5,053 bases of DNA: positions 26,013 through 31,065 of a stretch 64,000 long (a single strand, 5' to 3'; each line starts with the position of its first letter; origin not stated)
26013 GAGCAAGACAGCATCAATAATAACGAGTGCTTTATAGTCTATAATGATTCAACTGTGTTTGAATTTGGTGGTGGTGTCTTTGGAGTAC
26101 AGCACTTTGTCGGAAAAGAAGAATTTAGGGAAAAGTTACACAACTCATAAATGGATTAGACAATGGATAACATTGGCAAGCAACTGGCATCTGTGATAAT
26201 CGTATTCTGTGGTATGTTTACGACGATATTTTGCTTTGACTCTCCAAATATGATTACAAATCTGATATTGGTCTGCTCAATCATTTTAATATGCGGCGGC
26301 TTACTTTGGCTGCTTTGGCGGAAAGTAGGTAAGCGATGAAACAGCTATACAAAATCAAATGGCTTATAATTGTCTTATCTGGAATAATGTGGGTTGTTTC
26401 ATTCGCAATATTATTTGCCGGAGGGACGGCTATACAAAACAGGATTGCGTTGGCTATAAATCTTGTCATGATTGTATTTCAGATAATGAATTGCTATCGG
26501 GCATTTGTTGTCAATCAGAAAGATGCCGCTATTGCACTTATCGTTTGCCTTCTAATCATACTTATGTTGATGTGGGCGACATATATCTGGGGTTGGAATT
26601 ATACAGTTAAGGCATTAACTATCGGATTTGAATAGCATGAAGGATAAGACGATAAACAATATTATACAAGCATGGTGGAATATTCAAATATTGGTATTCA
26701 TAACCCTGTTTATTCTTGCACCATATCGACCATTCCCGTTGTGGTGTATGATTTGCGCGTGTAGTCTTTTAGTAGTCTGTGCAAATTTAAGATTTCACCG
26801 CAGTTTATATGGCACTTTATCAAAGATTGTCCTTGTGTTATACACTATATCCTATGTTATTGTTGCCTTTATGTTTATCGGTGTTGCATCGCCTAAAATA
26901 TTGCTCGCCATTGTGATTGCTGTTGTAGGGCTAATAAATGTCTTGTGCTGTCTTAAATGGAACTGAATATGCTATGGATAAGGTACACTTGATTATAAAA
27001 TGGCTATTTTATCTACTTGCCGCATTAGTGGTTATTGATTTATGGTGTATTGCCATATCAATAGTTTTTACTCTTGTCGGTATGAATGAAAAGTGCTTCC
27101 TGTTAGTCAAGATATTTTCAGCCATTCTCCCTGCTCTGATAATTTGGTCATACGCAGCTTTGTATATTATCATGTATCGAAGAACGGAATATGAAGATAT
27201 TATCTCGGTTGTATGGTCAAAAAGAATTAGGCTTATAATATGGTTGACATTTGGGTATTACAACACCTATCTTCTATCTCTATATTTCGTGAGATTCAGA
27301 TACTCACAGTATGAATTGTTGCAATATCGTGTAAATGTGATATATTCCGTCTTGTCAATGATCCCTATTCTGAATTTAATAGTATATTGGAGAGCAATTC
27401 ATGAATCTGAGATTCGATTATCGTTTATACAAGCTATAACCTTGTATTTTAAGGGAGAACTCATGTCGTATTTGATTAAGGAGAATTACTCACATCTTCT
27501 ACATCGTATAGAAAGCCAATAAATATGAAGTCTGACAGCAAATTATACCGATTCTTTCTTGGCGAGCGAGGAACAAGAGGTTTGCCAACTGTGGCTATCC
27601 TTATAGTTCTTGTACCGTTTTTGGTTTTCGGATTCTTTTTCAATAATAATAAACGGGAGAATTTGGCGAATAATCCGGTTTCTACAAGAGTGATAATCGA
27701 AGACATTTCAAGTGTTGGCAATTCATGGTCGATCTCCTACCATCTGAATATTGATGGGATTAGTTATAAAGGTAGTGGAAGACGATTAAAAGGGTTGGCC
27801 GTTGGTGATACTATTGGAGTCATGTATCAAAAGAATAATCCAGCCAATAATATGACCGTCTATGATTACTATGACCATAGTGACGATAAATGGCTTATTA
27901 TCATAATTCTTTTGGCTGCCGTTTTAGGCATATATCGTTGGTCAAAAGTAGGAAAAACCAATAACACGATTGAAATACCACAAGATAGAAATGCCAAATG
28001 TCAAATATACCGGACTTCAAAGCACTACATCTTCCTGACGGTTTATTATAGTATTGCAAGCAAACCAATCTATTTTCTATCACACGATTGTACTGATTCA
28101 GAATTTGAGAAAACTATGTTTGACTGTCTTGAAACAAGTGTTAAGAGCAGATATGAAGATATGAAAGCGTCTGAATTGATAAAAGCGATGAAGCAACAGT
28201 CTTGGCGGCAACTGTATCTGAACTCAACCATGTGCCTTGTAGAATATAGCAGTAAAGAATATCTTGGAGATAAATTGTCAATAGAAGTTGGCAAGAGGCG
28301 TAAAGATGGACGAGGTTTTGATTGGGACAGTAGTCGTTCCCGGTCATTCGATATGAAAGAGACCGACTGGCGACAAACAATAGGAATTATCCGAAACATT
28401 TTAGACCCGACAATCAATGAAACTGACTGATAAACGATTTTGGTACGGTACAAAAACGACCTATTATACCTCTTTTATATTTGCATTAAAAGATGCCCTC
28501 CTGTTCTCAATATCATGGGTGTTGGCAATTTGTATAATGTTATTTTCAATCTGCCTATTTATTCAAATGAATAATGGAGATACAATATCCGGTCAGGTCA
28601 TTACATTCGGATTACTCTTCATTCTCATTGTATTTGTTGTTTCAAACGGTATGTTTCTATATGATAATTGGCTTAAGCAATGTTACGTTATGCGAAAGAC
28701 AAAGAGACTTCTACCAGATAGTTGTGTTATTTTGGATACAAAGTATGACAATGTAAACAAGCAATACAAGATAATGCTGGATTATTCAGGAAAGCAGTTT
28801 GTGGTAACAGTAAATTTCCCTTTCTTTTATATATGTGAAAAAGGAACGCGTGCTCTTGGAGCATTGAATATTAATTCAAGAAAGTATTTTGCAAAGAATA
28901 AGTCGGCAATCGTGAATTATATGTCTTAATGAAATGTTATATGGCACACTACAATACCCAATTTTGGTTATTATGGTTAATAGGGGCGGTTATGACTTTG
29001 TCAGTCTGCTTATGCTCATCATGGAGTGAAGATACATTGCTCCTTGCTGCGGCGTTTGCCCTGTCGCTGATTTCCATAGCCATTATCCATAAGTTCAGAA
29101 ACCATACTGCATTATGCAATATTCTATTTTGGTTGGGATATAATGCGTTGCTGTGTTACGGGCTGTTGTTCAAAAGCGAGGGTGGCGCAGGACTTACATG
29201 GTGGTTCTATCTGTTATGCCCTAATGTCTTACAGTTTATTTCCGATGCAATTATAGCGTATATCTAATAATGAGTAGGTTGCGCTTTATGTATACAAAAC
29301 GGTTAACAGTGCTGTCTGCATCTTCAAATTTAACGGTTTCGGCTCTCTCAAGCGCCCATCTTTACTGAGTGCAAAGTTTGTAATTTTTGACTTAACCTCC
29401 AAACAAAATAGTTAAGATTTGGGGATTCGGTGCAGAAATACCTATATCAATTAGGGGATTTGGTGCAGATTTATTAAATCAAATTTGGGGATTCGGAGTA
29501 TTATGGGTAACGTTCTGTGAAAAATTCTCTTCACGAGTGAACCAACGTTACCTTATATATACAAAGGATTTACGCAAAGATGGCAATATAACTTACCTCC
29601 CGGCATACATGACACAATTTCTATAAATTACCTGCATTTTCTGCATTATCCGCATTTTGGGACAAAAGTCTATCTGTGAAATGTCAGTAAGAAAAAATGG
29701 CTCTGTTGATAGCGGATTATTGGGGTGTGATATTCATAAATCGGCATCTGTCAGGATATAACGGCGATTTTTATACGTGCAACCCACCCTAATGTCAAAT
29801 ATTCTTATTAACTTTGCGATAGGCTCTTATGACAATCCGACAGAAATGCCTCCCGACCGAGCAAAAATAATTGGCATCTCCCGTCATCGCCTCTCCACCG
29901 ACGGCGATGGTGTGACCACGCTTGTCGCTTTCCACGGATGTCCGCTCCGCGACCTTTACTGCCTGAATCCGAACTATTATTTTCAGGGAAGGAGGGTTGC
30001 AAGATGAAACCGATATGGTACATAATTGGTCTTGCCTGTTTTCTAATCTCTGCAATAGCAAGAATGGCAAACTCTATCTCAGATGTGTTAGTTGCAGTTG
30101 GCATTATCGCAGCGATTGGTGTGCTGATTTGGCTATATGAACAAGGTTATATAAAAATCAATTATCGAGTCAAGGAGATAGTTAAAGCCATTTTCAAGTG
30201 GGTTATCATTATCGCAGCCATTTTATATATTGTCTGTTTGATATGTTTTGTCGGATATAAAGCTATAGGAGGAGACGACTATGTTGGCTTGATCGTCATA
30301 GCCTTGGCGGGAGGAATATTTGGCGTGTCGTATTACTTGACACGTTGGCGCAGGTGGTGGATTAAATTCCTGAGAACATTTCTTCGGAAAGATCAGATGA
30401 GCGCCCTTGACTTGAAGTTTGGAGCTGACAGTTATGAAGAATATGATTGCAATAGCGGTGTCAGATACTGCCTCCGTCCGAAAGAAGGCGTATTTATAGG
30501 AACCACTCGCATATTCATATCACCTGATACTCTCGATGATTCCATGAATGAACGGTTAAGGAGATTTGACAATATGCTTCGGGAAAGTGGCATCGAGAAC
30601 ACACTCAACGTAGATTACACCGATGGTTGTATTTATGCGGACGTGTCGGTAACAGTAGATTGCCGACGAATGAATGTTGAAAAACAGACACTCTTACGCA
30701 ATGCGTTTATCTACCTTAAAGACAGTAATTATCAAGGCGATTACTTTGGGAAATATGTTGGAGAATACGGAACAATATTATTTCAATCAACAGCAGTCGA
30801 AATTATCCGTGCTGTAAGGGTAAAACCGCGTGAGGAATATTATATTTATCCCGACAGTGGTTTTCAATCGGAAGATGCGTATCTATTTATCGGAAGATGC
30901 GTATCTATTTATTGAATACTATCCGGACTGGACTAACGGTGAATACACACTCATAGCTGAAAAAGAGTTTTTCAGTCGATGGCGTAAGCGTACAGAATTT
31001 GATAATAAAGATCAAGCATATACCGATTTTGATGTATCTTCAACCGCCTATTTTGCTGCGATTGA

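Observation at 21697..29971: ~240-bp direct repeat (promoter plus radical SAM 5' end) brackets an 8-kb module and re-primes a second gene array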

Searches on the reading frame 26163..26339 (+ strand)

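Call 26: search_protein_families(library=pfam, proteins=[window:26163-26339:+], max_evalue=1)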
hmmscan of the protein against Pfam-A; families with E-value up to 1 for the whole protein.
window:26163-26339:+ (58 aa): 3 families
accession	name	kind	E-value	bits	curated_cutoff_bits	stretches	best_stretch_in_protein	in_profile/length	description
PF16311.10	TMEM100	-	0.017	15.1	34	1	10-51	61-101/133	Transmembrane protein 100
PF07095.16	IgaA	-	0.25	9.8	25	1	7-55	202-249/702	Intracellular growth attenuator protein IgaA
PF20237.3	DUF6594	-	0.3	11.4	30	1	8-51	176-218/238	Family of unknown function (DUF6594)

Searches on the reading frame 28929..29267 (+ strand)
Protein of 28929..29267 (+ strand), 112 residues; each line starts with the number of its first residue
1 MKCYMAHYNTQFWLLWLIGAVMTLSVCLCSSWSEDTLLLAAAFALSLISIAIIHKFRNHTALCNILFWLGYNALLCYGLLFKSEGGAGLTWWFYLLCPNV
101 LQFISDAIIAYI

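Call 26: search_protein_families(library=pfam, proteins=[window:28929-29267:+], max_evalue=1)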
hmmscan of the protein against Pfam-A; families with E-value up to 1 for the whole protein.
window:28929-29267:+ (112 aa): 0 families

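Call 30: find_encoding_contigs(protein=window:28941-29264:+, flank=6000, max_places=10)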
Protein window:28941-29264:+ (108 aa): 20 contigs read that carry it; 10 places shown.
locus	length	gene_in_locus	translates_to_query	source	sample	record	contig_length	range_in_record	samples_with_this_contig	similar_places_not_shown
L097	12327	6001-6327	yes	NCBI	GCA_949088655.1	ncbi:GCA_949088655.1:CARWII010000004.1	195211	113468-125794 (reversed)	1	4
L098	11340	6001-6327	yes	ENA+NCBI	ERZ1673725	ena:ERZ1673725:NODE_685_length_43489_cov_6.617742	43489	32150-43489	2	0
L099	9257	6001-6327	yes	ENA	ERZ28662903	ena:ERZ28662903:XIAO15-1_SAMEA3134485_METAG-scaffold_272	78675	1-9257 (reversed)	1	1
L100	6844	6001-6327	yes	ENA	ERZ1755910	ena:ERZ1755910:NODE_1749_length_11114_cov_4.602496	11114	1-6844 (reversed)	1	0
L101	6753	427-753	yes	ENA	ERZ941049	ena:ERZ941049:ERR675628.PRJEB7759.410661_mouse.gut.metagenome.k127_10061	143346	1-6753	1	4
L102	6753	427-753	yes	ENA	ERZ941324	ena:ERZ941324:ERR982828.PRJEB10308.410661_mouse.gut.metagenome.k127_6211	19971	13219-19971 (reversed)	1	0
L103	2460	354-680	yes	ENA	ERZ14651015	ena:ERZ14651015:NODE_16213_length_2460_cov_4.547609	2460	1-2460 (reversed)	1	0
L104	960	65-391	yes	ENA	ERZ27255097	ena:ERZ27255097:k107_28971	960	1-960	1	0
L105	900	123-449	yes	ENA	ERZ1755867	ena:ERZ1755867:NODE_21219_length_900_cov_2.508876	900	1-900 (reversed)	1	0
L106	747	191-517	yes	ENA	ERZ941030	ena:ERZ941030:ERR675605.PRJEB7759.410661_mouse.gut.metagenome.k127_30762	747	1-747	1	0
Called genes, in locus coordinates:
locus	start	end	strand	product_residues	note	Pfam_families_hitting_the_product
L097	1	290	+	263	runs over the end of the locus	PF03544:TonB_C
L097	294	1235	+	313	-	PF13715:CarbopepD_reg_2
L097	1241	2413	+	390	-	PF13644:DKNYY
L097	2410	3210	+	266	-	-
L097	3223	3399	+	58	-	-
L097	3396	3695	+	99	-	-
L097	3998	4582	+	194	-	-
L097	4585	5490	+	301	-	-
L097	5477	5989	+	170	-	-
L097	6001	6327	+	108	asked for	-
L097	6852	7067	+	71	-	-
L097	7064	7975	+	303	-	-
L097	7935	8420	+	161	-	-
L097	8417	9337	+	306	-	-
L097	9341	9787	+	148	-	-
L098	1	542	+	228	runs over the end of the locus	PF00106:adh_short, PF08659:KR (weak), PF13561:adh_short_C2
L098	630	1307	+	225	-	PF13353:Fer4_12 (weak), PF04055:Radical_SAM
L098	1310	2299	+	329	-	PF14300:DMP19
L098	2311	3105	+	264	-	PF03544:TonB_C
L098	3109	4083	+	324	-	PF13715:CarbopepD_reg_2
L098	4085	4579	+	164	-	-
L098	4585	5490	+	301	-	-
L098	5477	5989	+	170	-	-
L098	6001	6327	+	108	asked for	-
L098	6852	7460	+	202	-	-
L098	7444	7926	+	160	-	-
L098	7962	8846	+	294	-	-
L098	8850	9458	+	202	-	-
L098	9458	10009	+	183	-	-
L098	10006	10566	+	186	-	-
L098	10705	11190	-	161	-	PF00583:Acetyltransf_1, PF13673:Acetyltransf_10 (weak), PF13508:Acetyltransf_7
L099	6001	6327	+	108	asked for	-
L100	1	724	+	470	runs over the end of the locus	PF04326:SLFN_AlbA_2, PF13749:HATPase_c_4, PF12802:MarR_2 (weak), PF13412:HTH_24 (weak)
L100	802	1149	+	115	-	-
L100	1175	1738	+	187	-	PF00027:cNMP_binding (weak)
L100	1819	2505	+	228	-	PF00106:adh_short, PF08659:KR, PF13561:adh_short_C2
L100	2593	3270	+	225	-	PF13353:Fer4_12, PF04055:Radical_SAM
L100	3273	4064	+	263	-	PF03544:TonB_C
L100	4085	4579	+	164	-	-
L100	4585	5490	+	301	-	-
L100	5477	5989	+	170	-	-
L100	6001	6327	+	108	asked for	-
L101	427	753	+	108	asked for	-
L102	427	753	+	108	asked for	-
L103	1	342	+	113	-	?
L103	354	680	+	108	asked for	-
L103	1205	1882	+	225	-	PF13353:Fer4_12, PF04055:Radical_SAM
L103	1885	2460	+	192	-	?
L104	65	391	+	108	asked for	-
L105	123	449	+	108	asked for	-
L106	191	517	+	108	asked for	-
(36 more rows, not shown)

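Call 56: search_protein_families(library=pfam, proteins=[L098:6906-7460:+, L098:4085-4579:+], max_evalue=0.01)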
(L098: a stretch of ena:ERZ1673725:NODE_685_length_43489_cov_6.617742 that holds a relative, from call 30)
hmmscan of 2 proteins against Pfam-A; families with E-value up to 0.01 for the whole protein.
L098:6906-7460:+ (184 aa): 0 families

L098:4085-4579:+ (164 aa): 0 families

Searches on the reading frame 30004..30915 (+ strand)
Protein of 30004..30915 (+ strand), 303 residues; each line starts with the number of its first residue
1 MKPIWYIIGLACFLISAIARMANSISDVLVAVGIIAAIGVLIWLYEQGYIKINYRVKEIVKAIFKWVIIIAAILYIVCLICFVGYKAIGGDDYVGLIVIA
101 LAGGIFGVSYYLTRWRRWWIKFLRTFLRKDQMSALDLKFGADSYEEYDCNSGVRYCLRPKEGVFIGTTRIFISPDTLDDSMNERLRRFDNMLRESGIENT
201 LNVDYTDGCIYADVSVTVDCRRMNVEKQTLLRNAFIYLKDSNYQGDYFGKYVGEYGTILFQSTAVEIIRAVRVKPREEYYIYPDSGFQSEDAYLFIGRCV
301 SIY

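Call 18: find_encoding_contigs(protein=window:30004-30912:+, flank=10000, max_places=10)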
Protein window:30004-30912:+ (303 aa): 23 contigs read that carry it; 10 places shown.
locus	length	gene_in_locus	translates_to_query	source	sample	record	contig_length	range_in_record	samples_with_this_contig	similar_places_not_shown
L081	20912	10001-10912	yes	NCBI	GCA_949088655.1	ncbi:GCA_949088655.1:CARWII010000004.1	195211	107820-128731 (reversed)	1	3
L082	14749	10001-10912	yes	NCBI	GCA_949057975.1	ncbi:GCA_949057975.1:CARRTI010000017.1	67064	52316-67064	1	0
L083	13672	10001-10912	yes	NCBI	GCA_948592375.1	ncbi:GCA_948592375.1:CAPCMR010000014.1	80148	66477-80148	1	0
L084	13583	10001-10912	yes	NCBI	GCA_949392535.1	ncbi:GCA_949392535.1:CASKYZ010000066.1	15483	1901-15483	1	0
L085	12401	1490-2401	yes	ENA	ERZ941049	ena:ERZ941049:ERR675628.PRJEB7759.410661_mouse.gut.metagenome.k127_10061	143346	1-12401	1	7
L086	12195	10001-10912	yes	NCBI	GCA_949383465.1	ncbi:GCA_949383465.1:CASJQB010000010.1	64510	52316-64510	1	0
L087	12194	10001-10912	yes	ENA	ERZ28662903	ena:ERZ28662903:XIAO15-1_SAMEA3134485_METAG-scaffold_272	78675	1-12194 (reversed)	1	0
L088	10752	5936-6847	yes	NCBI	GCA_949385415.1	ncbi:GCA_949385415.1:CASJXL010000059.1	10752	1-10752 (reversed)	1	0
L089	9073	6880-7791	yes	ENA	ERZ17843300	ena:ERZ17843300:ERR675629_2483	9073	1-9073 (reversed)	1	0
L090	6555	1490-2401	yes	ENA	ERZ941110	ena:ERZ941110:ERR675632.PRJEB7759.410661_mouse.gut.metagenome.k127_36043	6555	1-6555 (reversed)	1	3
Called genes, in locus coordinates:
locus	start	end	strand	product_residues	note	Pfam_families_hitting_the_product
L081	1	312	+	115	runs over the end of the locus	-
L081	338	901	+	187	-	PF00027:cNMP_binding (weak)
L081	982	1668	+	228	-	PF00106:adh_short, PF08659:KR, PF13561:adh_short_C2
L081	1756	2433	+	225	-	PF13353:Fer4_12, PF04055:Radical_SAM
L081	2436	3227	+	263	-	PF03544:TonB_C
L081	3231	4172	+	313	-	PF13715:CarbopepD_reg_2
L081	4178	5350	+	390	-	PF13644:DKNYY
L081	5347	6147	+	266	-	-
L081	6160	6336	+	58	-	-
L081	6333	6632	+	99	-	-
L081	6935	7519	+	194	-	-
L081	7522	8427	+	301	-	-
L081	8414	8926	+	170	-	-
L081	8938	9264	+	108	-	-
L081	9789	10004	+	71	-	-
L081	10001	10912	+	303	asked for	-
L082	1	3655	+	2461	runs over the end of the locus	PF14349:SprA_N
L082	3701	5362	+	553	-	PF06826:Asp-Al_Ex, PF02080:TrkA_C, PF06826:Asp-Al_Ex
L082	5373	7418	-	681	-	PF14905:OMP_b-brl_3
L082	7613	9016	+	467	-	-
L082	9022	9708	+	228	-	PF00072:Response_reg, PF00486:Trans_reg_C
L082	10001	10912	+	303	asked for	-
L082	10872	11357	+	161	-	-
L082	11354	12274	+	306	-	-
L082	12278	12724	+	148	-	-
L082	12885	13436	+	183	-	-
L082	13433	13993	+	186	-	-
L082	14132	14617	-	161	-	PF00583:Acetyltransf_1, PF13673:Acetyltransf_10 (weak), PF13508:Acetyltransf_7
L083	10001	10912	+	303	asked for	-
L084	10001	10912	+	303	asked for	-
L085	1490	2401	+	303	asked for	-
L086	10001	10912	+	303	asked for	-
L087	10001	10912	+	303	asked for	-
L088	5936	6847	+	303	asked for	-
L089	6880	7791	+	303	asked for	-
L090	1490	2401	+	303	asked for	-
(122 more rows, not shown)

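Call 26: search_protein_families(library=pfam, proteins=[window:30004-30915:+], max_evalue=1)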
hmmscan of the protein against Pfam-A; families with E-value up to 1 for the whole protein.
window:30004-30915:+ (303 aa): 0 families

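Call 27: search_protein_families(library=padloc, proteins=[window:30004-30915:+], max_evalue=0.01)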
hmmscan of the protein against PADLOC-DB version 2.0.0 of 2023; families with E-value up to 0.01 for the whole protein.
window:30004-30915:+ (303 aa): 0 families

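Call 35: find_homologous_proteins(query=L082:9022-9705:+, max_evalue=1e-60)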
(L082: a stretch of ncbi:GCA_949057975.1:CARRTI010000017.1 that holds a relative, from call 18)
Query L082:9022-9705:+ (228 aa): 2726 proteins with E <= 1e-60 among 6768 candidates; the best 120 are listed.
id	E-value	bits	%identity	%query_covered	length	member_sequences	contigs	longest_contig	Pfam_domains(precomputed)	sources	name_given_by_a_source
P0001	6.8e-143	492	100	100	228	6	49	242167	PF00486.35,PF00072.31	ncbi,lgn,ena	-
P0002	9.6e-140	481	98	100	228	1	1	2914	PF00486.35,PF00072.31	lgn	-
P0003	4.2e-139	479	97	100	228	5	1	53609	PF00486.35,PF00072.31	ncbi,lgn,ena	-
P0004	2.5e-137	473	96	100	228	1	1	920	PF00486.35,PF00072.31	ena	-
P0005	4.9e-134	463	94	100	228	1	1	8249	PF00486.35,PF00072.31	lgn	-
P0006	1.9e-133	461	93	100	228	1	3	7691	PF00486.35,PF00072.31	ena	-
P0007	5.4e-133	459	93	100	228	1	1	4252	PF00486.35,PF00072.31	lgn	-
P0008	7.7e-133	459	94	100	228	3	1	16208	PF00486.35,PF00072.31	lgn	-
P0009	1.0e-132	458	93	100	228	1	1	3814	PF00486.35,PF00072.31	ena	-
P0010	2.3e-132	457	93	100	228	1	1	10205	PF00486.35,PF00072.31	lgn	-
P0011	2.7e-132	457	93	100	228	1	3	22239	PF00486.35,PF00072.31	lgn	-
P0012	3.8e-132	456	93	100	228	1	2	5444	PF00486.35,PF00072.31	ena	-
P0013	3.8e-132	456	93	100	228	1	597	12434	PF00486.35,PF00072.31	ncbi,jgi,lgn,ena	jgi:DNA-binding response OmpR family regulator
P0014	4.3e-132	456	93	100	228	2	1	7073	PF00486.35,PF00072.31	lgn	-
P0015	1.0e-131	455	92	100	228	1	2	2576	PF00486.35,PF00072.31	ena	-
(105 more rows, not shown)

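Call 36: find_encoding_contigs(protein=P0001, flank=8000, max_places=10)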
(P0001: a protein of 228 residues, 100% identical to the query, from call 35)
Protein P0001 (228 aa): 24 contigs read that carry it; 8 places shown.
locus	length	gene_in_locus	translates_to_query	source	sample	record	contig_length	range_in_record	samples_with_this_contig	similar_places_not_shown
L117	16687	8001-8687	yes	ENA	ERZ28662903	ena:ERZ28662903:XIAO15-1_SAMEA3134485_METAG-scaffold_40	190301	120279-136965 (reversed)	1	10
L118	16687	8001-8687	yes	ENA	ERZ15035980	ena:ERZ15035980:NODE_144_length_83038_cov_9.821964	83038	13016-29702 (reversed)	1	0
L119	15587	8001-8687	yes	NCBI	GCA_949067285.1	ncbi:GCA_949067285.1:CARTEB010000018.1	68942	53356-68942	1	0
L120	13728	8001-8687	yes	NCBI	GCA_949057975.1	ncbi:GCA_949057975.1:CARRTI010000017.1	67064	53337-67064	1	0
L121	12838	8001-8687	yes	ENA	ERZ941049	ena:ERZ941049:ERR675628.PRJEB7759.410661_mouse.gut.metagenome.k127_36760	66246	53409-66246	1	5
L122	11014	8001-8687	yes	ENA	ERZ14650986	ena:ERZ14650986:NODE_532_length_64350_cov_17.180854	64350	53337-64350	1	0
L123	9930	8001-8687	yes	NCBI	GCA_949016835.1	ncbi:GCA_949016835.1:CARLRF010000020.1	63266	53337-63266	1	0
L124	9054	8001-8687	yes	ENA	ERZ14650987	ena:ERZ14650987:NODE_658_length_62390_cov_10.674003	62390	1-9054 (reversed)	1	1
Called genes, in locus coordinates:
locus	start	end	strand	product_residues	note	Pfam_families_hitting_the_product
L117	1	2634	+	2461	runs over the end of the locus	PF14349:SprA_N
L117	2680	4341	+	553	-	PF06826:Asp-Al_Ex, PF02080:TrkA_C, PF06826:Asp-Al_Ex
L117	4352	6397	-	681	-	PF14905:OMP_b-brl_3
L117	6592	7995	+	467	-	PF00512:HisKA, PF02518:HATPase_c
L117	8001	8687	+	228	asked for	PF00072:Response_reg, PF00486:Trans_reg_C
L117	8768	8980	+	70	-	-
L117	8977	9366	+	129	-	-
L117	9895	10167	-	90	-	-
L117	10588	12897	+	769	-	PF13620:CarboxypepD_reg (weak), PF13715:CarbopepD_reg_2, PF00593:TonB_dep_Rec_b-barrel, PF14905:OMP_b-brl_3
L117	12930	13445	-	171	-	-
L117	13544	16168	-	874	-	PF01411:tRNA-synt_2c, PF07973:tRNA_SAD, PF02272:DHHA1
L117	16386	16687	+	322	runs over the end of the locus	PF01551:Peptidase_M23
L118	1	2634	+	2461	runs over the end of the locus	PF14349:SprA_N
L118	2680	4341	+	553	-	PF06826:Asp-Al_Ex, PF02080:TrkA_C, PF06826:Asp-Al_Ex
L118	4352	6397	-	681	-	PF14905:OMP_b-brl_3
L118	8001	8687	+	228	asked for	PF00072:Response_reg, PF00486:Trans_reg_C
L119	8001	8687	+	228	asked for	PF00072:Response_reg, PF00486:Trans_reg_C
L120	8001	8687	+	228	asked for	PF00072:Response_reg, PF00486:Trans_reg_C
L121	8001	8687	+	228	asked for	PF00072:Response_reg, PF00486:Trans_reg_C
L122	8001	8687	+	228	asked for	PF00072:Response_reg, PF00486:Trans_reg_C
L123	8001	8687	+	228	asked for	PF00072:Response_reg, PF00486:Trans_reg_C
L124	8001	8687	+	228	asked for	PF00072:Response_reg, PF00486:Trans_reg_C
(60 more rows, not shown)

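Call 56: search_protein_families(library=pfam, proteins=[L117:8977-9366:+], max_evalue=0.01)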
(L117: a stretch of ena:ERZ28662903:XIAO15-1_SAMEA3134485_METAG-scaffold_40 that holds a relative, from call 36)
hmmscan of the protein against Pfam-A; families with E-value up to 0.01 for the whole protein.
L117:8977-9366:+ (129 aa): 0 families
